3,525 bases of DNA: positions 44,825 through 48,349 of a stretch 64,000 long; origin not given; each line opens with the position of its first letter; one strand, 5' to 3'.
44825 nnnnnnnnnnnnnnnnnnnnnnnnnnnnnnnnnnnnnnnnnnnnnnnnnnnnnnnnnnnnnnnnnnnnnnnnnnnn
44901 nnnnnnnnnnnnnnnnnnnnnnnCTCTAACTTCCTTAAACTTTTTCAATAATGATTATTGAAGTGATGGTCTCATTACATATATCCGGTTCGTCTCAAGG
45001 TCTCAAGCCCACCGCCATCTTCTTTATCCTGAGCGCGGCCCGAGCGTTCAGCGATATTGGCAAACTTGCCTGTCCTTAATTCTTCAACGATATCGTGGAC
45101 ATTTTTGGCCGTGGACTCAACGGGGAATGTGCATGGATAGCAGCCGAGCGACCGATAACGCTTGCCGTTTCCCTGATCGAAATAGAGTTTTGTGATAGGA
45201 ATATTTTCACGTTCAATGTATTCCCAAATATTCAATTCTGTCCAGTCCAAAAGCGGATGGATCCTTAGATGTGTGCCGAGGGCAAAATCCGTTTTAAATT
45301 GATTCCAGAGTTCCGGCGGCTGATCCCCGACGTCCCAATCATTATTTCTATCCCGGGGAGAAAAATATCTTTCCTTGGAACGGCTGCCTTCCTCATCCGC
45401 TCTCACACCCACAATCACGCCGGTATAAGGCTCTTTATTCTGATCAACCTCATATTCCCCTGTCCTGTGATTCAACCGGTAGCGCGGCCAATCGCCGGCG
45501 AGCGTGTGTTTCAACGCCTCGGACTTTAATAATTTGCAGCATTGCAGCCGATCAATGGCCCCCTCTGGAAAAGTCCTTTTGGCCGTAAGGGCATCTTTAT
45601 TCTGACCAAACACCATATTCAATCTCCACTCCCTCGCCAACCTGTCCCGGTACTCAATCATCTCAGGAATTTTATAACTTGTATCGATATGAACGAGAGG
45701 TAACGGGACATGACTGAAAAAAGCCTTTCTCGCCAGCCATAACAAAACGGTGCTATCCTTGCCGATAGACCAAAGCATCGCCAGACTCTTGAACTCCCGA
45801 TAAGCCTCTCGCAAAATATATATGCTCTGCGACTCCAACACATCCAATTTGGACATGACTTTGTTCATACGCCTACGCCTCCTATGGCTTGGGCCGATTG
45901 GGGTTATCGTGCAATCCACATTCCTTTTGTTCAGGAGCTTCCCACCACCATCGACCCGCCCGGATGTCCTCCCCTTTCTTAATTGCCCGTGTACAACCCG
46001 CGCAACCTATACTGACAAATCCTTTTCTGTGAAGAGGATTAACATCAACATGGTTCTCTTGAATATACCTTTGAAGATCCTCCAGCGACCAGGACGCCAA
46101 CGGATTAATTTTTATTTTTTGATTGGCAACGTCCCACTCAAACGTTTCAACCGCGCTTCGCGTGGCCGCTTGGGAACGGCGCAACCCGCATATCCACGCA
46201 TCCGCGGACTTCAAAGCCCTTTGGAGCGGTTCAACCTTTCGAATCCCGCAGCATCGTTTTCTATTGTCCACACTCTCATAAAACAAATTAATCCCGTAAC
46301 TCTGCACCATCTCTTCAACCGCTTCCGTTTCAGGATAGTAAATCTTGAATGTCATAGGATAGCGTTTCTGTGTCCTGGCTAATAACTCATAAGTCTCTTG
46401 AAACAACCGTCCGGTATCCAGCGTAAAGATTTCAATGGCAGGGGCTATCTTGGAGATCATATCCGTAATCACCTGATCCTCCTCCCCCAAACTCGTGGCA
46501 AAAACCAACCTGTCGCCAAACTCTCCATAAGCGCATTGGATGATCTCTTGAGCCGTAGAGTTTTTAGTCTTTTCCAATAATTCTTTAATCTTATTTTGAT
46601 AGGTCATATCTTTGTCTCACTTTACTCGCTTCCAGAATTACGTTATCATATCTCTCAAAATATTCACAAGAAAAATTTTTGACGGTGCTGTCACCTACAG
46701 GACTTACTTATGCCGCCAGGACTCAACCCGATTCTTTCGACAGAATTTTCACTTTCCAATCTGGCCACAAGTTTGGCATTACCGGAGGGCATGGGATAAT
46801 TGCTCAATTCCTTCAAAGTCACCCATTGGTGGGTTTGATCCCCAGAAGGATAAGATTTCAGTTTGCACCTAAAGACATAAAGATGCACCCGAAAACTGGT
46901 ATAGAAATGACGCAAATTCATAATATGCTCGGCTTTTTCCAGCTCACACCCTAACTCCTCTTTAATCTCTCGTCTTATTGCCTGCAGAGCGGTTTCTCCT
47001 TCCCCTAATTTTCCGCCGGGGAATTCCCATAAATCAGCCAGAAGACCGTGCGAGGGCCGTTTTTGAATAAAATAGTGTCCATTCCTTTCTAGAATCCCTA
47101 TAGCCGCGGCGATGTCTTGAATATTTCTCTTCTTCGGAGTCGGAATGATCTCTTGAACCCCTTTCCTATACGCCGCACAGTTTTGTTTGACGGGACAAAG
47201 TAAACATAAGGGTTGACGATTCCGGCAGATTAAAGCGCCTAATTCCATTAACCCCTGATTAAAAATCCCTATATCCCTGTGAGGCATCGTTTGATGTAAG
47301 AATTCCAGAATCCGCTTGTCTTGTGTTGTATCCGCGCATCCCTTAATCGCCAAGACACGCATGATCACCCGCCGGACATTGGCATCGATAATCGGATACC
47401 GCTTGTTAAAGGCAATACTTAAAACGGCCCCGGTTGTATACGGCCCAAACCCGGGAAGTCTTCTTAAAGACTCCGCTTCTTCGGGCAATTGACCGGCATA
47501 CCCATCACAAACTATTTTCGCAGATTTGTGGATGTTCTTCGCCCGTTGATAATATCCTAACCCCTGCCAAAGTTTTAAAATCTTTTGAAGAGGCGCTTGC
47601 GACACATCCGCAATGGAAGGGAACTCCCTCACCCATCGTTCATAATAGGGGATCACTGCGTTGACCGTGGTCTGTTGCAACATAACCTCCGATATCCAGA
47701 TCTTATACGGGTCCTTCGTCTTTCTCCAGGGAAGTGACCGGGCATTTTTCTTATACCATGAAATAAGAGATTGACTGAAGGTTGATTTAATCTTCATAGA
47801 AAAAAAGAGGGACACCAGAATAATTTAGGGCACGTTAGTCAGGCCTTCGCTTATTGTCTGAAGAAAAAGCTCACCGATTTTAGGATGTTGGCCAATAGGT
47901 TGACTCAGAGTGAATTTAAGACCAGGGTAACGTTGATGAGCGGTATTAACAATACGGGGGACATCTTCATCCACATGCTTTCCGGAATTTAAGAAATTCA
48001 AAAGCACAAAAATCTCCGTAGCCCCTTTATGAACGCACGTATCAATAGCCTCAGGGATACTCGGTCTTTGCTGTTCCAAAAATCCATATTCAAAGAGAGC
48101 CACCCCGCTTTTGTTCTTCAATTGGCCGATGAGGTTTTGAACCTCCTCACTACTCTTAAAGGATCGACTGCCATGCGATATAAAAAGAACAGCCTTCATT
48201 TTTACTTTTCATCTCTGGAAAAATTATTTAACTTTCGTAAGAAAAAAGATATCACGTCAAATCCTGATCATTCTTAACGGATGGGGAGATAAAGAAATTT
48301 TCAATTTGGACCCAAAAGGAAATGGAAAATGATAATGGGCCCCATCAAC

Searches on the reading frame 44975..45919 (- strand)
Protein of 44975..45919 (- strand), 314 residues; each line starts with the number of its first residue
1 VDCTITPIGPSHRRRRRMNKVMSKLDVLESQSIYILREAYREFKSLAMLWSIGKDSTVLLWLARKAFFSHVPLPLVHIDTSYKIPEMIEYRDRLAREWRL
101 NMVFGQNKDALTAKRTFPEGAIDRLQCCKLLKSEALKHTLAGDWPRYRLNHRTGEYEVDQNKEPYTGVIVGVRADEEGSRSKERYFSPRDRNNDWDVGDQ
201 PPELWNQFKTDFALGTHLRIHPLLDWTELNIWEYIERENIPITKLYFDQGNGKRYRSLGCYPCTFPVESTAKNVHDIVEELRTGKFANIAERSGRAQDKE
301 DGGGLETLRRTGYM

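Call 51: search_protein_families(library=pfam, proteins=[window:44975-45919:-], max_evalue=0.00001)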
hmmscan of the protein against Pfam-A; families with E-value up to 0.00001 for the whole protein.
window:44975-45919:- (314 aa): 1 family
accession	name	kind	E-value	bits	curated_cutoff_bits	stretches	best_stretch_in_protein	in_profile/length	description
PF01507.26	PAPS_reduct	-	8.8e-39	133.7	22.5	1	46-265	2-174/175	Phosphoadenosine phosphosulfate reductase domain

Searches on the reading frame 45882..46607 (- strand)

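Call 51: search_protein_families(library=pfam, proteins=[window:45882-46607:-], max_evalue=0.00001)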
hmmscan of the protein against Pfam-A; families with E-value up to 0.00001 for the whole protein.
window:45882-46607:- (241 aa): 1 family
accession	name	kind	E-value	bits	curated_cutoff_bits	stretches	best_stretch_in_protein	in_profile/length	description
PF01507.26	PAPS_reduct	-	1.5e-45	155.8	22.5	1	34-208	2-175/175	Phosphoadenosine phosphosulfate reductase domain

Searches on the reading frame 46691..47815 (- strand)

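Call 51: search_protein_families(library=pfam, proteins=[window:46691-47815:-], max_evalue=0.00001)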
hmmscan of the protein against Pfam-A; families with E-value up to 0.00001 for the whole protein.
window:46691-47815:- (374 aa): 3 families
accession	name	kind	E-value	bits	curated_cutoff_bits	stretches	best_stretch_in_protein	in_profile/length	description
PF14815.12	NUDIX_4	-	2.4e-27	95.4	35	1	240-351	3-112/113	NUDIX domain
PF00730.31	HhH-GPD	-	9.9e-22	77.8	26.2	1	41-165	1-97/108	HhH-GPD superfamily base excision DNA repair protein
PF00293.34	NUDIX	-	8.1e-17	61.9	21.1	1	236-353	6-134/134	NUDIX domain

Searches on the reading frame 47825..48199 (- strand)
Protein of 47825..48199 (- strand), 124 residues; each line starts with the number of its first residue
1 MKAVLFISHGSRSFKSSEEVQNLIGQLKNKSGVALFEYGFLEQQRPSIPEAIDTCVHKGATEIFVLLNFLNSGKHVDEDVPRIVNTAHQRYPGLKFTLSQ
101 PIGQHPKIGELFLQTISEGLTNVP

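Call 51: search_protein_families(library=pfam, proteins=[window:47825-48199:-], max_evalue=0.00001)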
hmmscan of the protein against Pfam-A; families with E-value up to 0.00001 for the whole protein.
window:47825-48199:- (124 aa): 1 family
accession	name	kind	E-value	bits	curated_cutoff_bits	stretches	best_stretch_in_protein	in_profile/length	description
PF01903.22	CbiX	-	1.6e-26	93.1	22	1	9-113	1-105/106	CbiX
